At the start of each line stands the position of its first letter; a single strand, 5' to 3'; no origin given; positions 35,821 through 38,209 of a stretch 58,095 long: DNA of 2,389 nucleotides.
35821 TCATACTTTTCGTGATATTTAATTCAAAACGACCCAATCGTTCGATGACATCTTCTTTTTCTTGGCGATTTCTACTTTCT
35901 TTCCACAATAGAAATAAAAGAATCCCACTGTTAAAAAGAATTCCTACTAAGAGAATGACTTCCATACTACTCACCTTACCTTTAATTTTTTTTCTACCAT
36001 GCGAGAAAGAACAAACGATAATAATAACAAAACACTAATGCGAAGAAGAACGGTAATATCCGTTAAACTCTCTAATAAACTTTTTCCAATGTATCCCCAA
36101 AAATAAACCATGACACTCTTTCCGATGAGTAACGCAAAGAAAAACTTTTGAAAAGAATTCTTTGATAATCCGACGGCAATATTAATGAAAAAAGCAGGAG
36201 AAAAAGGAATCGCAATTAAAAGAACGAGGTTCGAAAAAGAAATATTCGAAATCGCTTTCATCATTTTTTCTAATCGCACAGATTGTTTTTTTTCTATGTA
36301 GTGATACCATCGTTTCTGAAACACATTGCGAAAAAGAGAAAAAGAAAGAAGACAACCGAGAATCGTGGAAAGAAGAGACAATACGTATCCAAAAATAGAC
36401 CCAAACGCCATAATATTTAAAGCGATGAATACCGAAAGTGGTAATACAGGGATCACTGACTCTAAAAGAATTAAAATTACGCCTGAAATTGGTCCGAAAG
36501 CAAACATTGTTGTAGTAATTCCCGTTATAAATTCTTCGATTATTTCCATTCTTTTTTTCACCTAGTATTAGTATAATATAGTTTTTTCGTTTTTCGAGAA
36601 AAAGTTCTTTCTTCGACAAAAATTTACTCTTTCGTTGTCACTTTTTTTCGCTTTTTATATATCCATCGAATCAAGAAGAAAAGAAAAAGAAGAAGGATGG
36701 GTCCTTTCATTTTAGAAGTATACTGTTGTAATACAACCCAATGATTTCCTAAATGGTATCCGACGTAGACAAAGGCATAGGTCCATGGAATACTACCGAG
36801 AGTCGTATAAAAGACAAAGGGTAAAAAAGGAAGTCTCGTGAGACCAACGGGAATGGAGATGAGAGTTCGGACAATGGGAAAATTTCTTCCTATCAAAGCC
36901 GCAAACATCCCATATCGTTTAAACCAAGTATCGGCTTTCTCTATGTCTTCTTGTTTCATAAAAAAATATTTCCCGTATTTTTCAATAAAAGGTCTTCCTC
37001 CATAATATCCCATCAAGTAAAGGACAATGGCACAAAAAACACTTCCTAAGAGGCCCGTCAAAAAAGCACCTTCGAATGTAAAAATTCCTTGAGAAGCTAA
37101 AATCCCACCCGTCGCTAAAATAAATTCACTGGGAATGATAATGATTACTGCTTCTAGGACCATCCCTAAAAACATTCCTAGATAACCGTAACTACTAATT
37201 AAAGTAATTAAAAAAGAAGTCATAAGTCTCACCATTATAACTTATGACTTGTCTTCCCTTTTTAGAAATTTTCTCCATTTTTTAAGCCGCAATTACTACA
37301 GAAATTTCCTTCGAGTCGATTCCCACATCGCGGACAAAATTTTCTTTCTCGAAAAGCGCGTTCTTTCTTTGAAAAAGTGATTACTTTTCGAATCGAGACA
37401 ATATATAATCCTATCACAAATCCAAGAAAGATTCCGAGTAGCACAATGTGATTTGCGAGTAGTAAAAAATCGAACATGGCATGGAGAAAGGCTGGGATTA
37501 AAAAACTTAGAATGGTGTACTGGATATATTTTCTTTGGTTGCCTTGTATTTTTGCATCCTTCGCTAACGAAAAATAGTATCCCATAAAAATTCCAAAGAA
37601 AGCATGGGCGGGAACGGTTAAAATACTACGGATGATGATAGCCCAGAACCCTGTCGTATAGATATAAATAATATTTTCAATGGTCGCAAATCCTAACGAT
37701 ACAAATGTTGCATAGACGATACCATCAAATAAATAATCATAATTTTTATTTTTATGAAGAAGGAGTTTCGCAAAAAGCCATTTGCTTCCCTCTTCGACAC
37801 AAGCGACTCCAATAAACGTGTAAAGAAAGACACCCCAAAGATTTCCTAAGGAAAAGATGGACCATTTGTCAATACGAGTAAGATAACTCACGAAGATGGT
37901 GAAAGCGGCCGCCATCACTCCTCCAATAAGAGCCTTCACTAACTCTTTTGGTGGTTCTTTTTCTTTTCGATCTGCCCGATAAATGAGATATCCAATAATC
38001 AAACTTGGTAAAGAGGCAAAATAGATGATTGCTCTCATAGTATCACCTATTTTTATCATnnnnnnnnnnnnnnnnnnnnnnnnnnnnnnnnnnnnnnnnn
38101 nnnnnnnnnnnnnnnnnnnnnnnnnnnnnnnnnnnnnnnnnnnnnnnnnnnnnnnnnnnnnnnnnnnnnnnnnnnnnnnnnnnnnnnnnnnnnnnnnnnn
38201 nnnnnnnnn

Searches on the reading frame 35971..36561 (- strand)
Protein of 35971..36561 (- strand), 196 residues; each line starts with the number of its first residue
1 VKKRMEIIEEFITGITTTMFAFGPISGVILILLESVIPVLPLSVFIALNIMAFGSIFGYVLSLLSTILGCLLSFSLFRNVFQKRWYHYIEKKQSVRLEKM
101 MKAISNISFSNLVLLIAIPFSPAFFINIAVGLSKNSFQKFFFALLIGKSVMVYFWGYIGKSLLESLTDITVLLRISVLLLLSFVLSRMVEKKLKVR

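Call 13: search_protein_families(library=pfam, proteins=[window:35971-36561:-], max_evalue=0.001)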
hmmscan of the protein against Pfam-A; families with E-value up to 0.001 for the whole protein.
window:35971-36561:- (196 aa): 1 family
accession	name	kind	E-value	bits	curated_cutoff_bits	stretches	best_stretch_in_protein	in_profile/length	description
PF09335.16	VTT_dom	-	1.4e-17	64.8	33.9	1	40-160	1-122/123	VTT domain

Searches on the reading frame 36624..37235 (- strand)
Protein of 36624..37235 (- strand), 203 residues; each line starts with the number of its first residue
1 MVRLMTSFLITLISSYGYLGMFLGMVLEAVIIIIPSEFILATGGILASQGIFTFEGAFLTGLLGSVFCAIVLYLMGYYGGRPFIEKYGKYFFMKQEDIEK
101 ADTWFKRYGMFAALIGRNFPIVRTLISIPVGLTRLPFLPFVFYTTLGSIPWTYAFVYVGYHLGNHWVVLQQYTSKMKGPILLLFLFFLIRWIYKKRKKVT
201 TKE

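Call 13: search_protein_families(library=pfam, proteins=[window:36624-37235:-], max_evalue=0.001)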
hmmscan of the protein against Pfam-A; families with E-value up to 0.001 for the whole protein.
window:36624-37235:- (203 aa): 1 family
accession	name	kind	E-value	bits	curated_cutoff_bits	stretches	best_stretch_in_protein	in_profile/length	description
PF09335.16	VTT_dom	-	5.3e-24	85.5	33.9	1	34-160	1-122/123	VTT domain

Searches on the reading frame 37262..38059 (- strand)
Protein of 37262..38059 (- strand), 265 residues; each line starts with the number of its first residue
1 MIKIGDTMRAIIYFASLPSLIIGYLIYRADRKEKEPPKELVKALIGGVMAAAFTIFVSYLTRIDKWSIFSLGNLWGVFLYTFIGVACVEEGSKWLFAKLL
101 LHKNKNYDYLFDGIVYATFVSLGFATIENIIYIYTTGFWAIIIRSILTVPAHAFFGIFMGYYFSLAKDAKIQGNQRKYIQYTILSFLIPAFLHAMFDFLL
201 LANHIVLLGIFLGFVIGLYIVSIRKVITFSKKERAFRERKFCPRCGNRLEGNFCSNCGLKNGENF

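Call 13: search_protein_families(library=pfam, proteins=[window:37262-38059:-], max_evalue=0.001)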
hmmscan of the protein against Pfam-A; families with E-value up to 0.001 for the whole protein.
window:37262-38059:- (265 aa): 2 families
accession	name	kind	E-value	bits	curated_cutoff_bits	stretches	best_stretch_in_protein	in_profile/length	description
PF13367.11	PrsW-protease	-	6.8e-33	114.3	23.5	1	35-216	1-188/196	PrsW family intramembrane metalloprotease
PF12773.13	DZR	-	0.00018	22.1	27.3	1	238-261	11-34/45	Double zinc ribbon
